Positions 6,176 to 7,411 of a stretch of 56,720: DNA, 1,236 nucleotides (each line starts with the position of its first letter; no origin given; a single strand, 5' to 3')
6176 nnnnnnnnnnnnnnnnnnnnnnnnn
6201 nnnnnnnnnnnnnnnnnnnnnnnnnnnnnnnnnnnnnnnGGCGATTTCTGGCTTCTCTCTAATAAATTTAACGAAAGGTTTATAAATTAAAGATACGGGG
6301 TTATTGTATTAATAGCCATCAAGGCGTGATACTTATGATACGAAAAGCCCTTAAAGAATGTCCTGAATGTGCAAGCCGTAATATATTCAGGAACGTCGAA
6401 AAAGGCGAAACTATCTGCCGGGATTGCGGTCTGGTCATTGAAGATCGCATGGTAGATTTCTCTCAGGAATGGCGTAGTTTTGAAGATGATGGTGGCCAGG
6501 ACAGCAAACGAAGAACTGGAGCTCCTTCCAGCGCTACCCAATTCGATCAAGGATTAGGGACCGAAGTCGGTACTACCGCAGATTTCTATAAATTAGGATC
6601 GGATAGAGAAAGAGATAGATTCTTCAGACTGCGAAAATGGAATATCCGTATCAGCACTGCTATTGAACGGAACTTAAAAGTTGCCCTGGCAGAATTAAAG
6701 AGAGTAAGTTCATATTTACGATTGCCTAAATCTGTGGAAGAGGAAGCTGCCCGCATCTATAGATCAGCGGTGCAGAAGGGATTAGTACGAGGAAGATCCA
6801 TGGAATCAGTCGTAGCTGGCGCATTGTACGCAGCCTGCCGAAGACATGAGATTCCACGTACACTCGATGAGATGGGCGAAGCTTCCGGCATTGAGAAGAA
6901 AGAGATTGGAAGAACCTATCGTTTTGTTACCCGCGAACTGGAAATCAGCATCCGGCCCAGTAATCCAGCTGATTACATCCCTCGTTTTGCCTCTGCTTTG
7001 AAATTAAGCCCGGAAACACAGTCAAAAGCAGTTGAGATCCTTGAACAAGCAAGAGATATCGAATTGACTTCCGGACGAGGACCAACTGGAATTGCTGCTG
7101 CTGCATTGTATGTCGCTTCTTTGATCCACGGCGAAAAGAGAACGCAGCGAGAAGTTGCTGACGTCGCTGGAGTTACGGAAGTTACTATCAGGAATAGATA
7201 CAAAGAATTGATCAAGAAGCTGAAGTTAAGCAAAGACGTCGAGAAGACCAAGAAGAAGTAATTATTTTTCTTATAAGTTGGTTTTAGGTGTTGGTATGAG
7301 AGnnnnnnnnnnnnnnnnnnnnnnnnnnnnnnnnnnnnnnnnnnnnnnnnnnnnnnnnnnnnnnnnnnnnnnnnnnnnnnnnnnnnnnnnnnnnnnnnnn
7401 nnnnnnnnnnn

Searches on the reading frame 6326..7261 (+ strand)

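Call 57: search_protein_families(library=pfam, proteins=[window:6326-7261:+], max_evalue=0.00001)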
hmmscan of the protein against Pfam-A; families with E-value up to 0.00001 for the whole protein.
window:6326-7261:+ (311 aa): 2 families
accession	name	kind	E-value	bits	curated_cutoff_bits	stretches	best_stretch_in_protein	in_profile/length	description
PF00382.24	TFIIB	-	3e-49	165.4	23.6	2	211-298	5-92/92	Transcription factor TFIIB repeat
PF08271.17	Zn_Ribbon_TF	-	1.6e-13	50.4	29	1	12-52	3-43/43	TFIIB zinc-binding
